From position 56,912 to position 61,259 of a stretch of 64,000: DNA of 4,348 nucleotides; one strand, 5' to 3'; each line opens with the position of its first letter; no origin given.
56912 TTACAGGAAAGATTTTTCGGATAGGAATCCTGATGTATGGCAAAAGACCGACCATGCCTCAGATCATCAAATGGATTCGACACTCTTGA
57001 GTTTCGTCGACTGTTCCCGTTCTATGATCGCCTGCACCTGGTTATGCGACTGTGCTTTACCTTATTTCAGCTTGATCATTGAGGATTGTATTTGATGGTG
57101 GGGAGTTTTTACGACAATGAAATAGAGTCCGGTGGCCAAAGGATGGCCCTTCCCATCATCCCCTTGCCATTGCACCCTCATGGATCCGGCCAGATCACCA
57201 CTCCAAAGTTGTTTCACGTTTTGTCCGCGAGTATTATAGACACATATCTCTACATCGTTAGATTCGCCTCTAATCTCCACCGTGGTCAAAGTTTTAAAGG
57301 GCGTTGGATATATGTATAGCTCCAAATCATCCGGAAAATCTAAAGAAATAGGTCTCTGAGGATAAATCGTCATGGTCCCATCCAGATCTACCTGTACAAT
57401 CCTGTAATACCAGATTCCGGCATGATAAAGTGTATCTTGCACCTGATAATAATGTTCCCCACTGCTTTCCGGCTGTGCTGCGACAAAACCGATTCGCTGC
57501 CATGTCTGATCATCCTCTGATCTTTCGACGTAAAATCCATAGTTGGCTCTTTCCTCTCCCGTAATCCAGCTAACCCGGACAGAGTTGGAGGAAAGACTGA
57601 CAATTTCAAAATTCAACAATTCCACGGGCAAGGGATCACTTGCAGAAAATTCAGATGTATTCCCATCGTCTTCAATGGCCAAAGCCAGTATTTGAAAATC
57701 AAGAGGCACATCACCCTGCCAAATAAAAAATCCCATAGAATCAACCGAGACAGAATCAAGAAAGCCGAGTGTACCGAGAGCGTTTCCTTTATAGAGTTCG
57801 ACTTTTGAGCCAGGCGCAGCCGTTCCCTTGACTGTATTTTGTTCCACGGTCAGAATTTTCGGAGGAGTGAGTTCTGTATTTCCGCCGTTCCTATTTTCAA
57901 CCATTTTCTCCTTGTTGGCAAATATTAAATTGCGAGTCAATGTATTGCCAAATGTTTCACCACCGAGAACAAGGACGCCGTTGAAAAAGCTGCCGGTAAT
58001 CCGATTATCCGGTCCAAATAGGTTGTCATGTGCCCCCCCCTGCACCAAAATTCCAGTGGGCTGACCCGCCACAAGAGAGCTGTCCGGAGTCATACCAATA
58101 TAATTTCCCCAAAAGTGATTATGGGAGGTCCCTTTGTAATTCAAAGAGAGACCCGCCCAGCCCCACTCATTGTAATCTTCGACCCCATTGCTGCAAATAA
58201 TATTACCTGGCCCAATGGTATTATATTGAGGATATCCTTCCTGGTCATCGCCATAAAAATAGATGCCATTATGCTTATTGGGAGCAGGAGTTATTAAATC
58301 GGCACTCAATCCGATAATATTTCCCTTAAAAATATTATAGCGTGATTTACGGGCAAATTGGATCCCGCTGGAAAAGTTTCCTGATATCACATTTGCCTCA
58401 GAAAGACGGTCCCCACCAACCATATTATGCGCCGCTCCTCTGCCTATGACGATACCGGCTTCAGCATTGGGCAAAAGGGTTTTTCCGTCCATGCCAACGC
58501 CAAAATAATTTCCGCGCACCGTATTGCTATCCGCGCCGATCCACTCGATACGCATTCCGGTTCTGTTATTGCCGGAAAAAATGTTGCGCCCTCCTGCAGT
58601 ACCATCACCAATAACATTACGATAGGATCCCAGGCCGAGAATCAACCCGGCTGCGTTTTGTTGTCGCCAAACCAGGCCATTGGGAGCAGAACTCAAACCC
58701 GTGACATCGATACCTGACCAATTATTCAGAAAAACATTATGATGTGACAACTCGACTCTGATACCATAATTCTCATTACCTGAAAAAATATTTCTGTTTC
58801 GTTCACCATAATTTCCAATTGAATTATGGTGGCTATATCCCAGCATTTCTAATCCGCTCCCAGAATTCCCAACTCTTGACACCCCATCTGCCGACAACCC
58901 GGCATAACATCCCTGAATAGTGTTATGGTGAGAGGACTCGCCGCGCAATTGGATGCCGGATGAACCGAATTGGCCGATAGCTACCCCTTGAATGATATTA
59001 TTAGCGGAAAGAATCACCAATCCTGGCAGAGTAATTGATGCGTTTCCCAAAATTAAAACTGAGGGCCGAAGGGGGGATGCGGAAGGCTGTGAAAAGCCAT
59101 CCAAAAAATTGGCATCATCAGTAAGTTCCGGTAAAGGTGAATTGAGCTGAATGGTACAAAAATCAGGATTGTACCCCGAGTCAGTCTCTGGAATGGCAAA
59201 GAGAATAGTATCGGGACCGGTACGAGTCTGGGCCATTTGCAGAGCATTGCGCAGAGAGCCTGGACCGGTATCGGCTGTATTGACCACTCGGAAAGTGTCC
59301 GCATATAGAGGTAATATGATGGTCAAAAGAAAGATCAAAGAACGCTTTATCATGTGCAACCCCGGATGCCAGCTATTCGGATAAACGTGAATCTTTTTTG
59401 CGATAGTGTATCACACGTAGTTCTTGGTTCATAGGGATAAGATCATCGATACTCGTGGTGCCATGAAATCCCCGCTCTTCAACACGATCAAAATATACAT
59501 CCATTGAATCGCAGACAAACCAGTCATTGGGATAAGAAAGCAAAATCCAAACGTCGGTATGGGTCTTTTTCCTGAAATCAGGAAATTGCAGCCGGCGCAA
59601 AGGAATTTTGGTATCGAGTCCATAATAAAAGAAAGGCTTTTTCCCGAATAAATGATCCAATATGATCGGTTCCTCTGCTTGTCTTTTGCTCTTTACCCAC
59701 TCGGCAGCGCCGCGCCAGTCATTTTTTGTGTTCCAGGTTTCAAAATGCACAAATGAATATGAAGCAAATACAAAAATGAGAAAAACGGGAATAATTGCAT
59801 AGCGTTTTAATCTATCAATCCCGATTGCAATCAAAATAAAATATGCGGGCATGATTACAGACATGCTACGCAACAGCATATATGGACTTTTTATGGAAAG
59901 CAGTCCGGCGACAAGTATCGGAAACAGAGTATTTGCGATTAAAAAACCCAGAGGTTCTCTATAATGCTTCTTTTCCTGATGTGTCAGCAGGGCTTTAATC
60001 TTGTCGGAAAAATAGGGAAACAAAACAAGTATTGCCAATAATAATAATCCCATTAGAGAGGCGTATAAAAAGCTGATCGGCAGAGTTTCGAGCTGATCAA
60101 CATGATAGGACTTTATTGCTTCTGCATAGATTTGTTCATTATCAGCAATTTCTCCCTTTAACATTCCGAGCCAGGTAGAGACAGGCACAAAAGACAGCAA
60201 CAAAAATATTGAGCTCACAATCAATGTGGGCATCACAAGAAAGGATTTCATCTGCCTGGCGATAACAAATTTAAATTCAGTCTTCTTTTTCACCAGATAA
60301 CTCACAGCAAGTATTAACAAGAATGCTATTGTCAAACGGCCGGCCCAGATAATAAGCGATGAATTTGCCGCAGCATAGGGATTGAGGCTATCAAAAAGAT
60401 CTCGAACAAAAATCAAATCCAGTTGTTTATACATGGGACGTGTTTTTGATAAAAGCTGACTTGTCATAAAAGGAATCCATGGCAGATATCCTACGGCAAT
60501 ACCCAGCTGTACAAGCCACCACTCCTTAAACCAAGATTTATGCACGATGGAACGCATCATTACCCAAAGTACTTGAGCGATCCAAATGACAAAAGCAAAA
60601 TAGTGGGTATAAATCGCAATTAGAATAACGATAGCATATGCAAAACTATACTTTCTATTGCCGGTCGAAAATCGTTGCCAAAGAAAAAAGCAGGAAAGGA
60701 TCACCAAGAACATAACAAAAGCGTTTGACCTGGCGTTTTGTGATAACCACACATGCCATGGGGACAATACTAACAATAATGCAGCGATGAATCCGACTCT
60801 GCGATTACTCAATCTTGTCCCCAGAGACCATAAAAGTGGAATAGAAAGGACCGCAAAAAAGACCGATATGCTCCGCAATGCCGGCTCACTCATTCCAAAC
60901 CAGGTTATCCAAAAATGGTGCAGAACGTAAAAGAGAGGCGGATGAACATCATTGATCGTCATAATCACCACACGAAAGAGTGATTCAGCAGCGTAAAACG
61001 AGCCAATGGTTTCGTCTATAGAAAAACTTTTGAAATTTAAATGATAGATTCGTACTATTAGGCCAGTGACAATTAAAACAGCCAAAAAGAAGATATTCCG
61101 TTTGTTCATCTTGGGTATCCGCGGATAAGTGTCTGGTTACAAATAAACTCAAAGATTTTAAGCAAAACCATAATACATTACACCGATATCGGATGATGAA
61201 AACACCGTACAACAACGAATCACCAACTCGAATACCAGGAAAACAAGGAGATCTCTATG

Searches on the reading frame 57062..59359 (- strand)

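Call 57: search_protein_families(library=pfam, proteins=[window:57062-59359:-], max_evalue=0.00001)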
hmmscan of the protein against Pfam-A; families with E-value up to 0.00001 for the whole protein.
window:57062-59359:- (765 aa): 1 family
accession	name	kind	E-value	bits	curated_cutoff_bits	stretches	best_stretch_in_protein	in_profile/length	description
PF13860.13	FlgD_ig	-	8.5e-06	26.1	27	0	693-751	13-74/79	FlgD Ig-like domain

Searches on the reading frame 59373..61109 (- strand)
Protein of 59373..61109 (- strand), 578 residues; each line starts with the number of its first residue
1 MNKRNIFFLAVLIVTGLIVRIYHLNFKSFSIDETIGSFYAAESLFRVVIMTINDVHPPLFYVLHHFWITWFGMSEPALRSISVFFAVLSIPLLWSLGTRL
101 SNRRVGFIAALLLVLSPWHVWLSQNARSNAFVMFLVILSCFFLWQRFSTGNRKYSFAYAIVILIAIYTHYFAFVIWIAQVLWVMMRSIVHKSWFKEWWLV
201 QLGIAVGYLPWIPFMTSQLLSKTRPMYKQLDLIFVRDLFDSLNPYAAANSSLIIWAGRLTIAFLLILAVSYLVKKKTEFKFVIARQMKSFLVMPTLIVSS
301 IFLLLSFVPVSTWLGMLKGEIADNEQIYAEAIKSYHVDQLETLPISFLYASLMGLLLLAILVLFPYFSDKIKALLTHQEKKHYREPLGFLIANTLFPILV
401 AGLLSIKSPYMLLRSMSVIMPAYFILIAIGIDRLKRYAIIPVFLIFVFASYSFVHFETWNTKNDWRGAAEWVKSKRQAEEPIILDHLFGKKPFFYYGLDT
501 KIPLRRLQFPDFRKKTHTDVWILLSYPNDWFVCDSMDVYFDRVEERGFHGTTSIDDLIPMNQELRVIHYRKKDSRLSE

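Call 57: search_protein_families(library=pfam, proteins=[window:59373-61109:-], max_evalue=0.00001)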
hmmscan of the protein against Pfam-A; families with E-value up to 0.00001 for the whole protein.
window:59373-61109:- (578 aa): 1 family
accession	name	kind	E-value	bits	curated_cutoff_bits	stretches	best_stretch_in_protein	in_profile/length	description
PF13231.12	PMT_2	-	2.4e-09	38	26.1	1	56-214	2-157/160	Dolichyl-phosphate-mannose-protein mannosyltransferase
